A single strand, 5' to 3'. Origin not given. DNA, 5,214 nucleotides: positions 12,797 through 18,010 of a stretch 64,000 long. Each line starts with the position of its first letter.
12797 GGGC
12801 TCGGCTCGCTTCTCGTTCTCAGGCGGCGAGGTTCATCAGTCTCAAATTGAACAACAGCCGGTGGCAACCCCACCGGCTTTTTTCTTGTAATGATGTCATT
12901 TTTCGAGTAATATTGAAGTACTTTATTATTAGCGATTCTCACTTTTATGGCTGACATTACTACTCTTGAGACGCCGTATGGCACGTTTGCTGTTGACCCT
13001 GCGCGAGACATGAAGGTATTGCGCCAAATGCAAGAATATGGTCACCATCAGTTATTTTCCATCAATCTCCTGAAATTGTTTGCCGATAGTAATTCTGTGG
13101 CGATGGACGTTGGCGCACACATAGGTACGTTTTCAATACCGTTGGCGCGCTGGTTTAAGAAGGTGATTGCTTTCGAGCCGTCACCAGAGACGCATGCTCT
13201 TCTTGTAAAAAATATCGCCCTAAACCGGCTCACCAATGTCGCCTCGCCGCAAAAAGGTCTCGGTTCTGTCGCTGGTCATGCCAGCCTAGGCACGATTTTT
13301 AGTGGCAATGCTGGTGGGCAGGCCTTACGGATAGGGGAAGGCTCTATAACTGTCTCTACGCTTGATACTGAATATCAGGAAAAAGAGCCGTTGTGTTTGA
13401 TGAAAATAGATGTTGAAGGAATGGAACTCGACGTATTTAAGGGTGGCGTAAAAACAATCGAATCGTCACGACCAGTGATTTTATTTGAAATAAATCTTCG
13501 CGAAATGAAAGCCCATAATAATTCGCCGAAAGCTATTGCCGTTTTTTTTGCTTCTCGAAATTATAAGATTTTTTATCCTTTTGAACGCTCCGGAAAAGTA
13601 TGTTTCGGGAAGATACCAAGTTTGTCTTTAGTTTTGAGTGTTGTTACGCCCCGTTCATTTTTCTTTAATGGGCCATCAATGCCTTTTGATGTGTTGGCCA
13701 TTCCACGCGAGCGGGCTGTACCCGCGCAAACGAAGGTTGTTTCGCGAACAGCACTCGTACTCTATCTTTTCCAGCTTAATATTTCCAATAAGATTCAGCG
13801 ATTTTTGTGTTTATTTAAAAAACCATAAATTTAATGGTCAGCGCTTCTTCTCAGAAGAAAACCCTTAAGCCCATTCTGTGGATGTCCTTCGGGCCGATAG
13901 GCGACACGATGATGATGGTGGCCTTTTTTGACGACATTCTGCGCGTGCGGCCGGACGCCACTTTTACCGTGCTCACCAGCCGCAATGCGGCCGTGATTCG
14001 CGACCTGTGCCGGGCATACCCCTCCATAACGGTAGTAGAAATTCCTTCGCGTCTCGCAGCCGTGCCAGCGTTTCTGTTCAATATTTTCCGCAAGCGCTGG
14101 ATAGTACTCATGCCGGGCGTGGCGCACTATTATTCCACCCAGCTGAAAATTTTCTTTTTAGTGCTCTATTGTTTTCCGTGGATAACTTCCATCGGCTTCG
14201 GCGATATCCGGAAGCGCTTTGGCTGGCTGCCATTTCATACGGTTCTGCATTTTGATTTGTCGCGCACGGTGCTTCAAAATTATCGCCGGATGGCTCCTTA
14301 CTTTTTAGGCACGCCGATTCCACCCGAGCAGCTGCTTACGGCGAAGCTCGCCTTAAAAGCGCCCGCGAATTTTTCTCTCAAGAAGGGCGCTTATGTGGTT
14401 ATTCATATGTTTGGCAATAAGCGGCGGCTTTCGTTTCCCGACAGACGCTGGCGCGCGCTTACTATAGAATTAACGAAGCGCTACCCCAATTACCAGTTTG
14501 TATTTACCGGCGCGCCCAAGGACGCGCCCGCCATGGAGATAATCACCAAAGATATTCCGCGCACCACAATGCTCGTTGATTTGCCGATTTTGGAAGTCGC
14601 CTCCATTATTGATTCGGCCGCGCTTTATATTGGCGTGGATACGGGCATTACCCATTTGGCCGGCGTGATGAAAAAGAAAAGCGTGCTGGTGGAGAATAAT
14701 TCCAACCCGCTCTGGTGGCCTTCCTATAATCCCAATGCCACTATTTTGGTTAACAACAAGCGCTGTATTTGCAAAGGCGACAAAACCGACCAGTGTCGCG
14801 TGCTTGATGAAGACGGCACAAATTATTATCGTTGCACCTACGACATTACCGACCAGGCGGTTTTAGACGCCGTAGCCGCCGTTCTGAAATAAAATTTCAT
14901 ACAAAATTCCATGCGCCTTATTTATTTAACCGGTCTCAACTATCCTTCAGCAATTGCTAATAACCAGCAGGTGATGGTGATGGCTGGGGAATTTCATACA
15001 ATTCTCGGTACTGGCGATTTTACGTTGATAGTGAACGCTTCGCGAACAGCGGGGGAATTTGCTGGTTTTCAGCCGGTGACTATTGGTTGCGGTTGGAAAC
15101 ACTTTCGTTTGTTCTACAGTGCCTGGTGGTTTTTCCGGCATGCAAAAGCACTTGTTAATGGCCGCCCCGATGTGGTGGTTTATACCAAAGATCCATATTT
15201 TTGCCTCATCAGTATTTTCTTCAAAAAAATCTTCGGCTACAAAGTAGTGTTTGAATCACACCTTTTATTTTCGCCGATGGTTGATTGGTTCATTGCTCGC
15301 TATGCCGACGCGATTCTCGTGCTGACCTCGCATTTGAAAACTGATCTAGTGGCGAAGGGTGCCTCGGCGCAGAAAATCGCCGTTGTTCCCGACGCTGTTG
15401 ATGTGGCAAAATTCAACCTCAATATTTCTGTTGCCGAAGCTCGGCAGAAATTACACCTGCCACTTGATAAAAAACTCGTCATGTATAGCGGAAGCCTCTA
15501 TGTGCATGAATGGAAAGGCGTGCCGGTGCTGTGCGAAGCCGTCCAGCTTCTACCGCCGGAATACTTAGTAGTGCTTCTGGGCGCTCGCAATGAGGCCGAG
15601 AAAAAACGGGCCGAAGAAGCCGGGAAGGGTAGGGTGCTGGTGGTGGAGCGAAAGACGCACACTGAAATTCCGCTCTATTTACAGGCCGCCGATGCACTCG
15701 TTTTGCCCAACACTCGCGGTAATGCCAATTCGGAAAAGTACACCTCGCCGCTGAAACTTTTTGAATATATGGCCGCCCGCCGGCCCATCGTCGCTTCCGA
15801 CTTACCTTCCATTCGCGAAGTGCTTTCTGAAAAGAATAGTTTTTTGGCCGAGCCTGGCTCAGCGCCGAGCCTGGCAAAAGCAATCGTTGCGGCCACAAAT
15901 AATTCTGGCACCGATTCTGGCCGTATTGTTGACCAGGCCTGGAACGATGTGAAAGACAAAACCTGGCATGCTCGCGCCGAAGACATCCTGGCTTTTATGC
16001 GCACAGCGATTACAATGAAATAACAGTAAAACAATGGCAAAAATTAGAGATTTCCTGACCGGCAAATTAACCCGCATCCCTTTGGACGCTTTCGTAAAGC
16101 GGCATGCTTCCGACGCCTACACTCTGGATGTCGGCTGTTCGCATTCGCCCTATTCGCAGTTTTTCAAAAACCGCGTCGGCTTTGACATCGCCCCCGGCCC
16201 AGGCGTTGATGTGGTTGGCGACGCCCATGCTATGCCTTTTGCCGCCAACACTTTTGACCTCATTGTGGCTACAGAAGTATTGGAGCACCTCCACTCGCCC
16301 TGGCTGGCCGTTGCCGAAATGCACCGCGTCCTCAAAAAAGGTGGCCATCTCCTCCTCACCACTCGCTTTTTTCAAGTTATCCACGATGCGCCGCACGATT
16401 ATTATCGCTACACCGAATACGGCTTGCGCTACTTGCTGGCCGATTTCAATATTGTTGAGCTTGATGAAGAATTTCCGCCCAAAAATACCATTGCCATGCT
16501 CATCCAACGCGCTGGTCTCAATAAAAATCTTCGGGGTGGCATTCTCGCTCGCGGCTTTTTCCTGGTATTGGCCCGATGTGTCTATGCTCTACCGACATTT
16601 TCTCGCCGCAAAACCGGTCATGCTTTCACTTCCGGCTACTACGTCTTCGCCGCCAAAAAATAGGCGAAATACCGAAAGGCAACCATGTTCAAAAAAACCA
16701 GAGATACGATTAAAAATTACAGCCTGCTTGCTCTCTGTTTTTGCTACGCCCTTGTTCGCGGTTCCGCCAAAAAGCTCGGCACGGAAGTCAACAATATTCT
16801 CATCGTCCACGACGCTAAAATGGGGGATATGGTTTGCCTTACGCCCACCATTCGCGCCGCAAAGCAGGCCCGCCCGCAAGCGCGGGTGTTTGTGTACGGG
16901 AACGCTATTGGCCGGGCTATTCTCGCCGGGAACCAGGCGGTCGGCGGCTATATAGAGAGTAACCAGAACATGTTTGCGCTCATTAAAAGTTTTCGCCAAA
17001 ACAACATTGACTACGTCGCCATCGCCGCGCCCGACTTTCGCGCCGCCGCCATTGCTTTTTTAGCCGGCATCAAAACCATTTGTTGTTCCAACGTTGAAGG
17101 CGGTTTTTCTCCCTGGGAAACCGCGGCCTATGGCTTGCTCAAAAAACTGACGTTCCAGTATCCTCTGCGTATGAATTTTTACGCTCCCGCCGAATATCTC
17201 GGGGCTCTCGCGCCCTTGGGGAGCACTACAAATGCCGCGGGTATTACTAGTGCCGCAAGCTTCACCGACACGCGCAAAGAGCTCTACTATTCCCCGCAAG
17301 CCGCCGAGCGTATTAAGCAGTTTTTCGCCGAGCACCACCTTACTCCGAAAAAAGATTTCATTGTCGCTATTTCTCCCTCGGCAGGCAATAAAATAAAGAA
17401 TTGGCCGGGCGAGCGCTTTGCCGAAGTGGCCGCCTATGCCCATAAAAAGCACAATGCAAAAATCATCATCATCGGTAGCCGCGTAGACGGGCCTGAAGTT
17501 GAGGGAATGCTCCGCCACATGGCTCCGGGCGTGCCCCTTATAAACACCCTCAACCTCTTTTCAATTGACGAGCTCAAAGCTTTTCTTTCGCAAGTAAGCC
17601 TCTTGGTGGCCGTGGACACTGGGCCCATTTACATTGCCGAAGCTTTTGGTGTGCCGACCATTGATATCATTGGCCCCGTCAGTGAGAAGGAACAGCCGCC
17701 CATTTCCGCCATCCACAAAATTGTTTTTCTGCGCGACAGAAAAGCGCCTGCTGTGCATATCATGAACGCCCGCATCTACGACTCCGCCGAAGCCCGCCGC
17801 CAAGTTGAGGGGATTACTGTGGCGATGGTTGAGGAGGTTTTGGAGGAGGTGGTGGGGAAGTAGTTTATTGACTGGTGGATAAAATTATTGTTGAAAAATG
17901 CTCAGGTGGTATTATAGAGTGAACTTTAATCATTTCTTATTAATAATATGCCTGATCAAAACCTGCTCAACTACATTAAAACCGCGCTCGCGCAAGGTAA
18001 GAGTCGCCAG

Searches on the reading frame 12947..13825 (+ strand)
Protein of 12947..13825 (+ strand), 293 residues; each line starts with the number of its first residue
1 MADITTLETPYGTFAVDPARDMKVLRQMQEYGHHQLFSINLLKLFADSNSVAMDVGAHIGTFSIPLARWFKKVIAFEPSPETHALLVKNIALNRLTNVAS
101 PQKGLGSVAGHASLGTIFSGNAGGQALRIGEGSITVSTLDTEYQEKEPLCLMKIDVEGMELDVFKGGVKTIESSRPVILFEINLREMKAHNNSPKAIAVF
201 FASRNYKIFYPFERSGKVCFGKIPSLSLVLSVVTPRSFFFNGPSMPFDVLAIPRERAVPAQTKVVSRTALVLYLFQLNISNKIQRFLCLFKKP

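Call 9: search_protein_families(library=pfam, proteins=[window:12947-13825:+], max_evalue=0.001)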
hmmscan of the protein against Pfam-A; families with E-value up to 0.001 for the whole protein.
window:12947-13825:+ (293 aa): 2 families
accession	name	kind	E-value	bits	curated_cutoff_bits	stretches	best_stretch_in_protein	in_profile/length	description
PF05050.19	Methyltransf_21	-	3.4e-18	66.8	22.7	1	54-208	1-173/173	Methyltransferase FkbM domain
PF02475.24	TRM5-TYW2_MTfase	-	1.1e-07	32.4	28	1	46-102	34-92/164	TRM5/TYW2 methyltransferase domain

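Call 37: find_encoding_contigs(protein=window:12947-13825:+, flank=3000, max_places=8)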
Protein window:12947-13825:+ (293 aa): 6 contigs read that carry it; 2 places shown.
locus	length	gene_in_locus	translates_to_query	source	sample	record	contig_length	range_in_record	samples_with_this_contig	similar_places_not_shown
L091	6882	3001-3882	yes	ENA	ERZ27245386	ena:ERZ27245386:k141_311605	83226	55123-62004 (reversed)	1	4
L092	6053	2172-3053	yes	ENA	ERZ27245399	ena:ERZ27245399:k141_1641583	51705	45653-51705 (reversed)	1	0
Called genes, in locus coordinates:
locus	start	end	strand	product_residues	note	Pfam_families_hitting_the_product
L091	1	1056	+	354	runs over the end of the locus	PF00534:Glycos_transf_1, PF13692:Glyco_trans_1_4, PF13524:Glyco_trans_1_2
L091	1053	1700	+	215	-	PF08241:Methyltransf_11, PF13649:Methyltransf_25 (weak)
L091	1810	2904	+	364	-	-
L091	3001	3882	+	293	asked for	PF02475:TRM5-TYW2_MTfase, PF05050:Methyltransf_21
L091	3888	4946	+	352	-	PF01075:Glyco_transf_9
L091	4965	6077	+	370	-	PF13439:Glyco_transf_4, PF00534:Glycos_transf_1, PF13692:Glyco_trans_1_4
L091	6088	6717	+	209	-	PF13489:Methyltransf_23, PF08241:Methyltransf_11, PF13649:Methyltransf_25, PF01209:Ubie_methyltran (weak), PF08242:Methyltransf_12 (weak), PF13847:Methyltransf_31 (weak)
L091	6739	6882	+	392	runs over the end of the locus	PF01075:Glyco_transf_9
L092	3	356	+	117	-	?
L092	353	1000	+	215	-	PF08241:Methyltransf_11, PF13649:Methyltransf_25 (weak)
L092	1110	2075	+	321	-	-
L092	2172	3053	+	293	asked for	PF02475:TRM5-TYW2_MTfase, PF05050:Methyltransf_21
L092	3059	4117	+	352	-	PF01075:Glyco_transf_9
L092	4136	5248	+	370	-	PF13439:Glyco_transf_4, PF00534:Glycos_transf_1, PF13692:Glyco_trans_1_4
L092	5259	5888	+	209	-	PF13489:Methyltransf_23, PF08241:Methyltransf_11, PF13649:Methyltransf_25, PF01209:Ubie_methyltran (weak), PF08242:Methyltransf_12 (weak), PF13847:Methyltransf_31 (weak)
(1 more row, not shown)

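Call 77: find_homologous_proteins(query=window:12947-13825:+, max_evalue=1e-10)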
Query window:12947-13825:+ (293 aa): 170 proteins with E <= 1e-10 among 1407 candidates; the best 120 are listed.
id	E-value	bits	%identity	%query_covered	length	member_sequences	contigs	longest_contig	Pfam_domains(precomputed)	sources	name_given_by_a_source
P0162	6.2e-68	247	45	97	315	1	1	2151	PF05050.20,PF02475.24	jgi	jgi:FkbM family methyltransferase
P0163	3.5e-66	241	44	99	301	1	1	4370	PF05050.20,PF02475.24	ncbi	-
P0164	1.6e-64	236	44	98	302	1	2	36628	PF05050.20,PF02475.24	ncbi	-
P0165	2.0e-64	236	45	97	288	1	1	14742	PF05050.20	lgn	-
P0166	2.1e-63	232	42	96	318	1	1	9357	PF05050.20,PF02475.24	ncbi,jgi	ncbi:MAG: FkbM family methyltransferase [Candidatus Paceibacterota bacterium]|jgi:FkbM family methyl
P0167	4.0e-63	231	42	98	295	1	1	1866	PF05050.20,PF02475.24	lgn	-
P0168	7.7e-60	221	42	98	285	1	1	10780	PF05050.20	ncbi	-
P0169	9.0e-59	217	41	99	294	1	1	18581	PF05050.20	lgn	-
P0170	2.5e-58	216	41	98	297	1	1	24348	PF05050.20,PF02475.24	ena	-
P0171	4.8e-58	215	42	87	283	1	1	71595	PF05050.20,PF02475.24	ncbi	-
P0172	5.0e-58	215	41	97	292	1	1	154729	PF05050.20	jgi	jgi:FkbM family methyltransferase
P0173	6.8e-58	214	41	97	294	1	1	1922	PF05050.20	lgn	-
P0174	8.6e-58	214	43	96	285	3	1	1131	PF05050.20,PF02475.24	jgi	-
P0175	9.2e-58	214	41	97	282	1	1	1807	PF05050.20,PF02475.24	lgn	-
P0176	4.0e-57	212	39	99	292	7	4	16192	PF05050.20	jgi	jgi:FkbM family methyltransferase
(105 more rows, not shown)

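Call 78: find_encoding_contigs(protein=P0164, flank=10000, max_places=2)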
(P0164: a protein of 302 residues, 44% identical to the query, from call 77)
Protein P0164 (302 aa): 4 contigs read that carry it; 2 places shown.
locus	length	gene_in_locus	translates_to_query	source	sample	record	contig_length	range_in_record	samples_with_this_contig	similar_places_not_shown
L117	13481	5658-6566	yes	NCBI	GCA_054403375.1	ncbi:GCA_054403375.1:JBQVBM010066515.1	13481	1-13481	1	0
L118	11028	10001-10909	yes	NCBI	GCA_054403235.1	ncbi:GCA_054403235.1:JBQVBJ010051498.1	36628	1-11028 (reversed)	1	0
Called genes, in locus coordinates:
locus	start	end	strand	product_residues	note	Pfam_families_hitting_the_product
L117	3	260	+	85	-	?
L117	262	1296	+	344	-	PF00534:Glycos_transf_1, PF13692:Glyco_trans_1_4, PF13524:Glyco_trans_1_2 (weak)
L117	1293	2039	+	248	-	PF00535:Glycos_transf_2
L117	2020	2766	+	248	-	PF07021:MetW (weak), PF13489:Methyltransf_23, PF13847:Methyltransf_31, PF08241:Methyltransf_11, PF08242:Methyltransf_12, PF13649:Methyltransf_25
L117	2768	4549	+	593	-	PF13231:PMT_2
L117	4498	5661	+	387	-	-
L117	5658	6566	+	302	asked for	PF02475:TRM5-TYW2_MTfase (faint), PF05050:Methyltransf_21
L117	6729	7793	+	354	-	PF01075:Glyco_transf_9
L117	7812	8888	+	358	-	-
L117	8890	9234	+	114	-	PF01648:ACPS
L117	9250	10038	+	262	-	-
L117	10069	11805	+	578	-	-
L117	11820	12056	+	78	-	-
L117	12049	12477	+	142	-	PF01575:MaoC_dehydratas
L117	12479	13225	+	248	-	PF00106:adh_short, PF01370:Epimerase, PF08659:KR, PF23441:SDR, PF13561:adh_short_C2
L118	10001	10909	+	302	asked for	PF02475:TRM5-TYW2_MTfase (faint), PF05050:Methyltransf_21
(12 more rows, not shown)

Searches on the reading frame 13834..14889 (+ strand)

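Call 9: search_protein_families(library=pfam, proteins=[window:13834-14889:+], max_evalue=0.001)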
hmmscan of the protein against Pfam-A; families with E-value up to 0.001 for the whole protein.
window:13834-14889:+ (352 aa): 1 family
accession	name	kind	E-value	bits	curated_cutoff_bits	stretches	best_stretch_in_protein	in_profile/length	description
PF01075.23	Glyco_transf_9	-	3.8e-16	59.6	22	1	111-319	29-241/247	Glycosyltransferase family 9 (heptosyltransferase)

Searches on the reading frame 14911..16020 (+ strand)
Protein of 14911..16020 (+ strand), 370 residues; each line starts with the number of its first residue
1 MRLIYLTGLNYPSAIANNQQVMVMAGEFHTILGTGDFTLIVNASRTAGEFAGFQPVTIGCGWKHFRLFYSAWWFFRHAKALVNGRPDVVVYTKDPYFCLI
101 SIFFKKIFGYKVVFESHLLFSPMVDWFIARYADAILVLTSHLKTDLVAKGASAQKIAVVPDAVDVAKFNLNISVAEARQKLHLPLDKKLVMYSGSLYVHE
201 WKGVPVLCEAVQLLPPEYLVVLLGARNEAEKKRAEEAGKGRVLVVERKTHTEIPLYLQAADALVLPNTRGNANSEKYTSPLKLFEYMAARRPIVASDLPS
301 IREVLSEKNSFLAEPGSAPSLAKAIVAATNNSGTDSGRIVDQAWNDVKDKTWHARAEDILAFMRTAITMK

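Call 9: search_protein_families(library=pfam, proteins=[window:14911-16020:+], max_evalue=0.001)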
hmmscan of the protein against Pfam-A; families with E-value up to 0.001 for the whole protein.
window:14911-16020:+ (370 aa): 5 families
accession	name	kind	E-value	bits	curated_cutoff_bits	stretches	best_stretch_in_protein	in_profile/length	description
PF13692.12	Glyco_trans_1_4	-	1.5e-19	71.1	27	1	188-329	2-140/142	Glycosyl transferases group 1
PF00534.26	Glycos_transf_1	-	4.8e-18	65.7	26.4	1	176-332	4-159/172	Glycosyl transferases group 1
PF13439.12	Glyco_transf_4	-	2.9e-08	34.4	28.5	1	55-166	42-169/170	Glycosyltransferase Family 4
PF13579.12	Glyco_trans_4_4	-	0.00022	22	29.7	0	63-160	52-156/158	Glycosyl transferase 4-like domain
PF13524.12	Glyco_trans_1_2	-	0.00052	20.4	25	0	245-361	32-144/144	Glycosyl transferase-like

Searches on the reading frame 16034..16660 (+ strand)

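Call 9: search_protein_families(library=pfam, proteins=[window:16034-16660:+], max_evalue=0.001)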
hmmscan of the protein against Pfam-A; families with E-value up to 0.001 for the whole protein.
window:16034-16660:+ (209 aa): 6 families
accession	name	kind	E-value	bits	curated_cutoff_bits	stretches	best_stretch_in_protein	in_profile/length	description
PF08241.18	Methyltransf_11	-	2.7e-15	57.2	21.2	1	46-107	20-94/95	Methyltransferase domain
PF13489.12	Methyltransf_23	-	2.3e-12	47.4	27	1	18-162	14-159/164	Methyltransferase domain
PF13649.12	Methyltransf_25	-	3.7e-09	37.6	27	1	60-104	51-97/97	Methyltransferase domain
PF13847.12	Methyltransf_31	-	1e-07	32.2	27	1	61-109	60-110/145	Methyltransferase domain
PF08242.18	Methyltransf_12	-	9.1e-07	30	30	1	69-106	63-98/98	Methyltransferase domain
PF01209.24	Ubie_methyltran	-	8.8e-06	25.7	20.1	1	60-166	103-221/233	ubiE/COQ5 methyltransferase family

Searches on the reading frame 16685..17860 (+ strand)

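Call 9: search_protein_families(library=pfam, proteins=[window:16685-17860:+], max_evalue=0.001)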
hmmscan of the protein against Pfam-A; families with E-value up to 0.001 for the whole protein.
window:16685-17860:+ (392 aa): 1 family
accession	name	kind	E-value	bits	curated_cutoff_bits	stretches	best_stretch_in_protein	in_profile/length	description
PF01075.23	Glyco_transf_9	-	5.6e-20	72.1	22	1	210-358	97-238/247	Glycosyltransferase family 9 (heptosyltransferase)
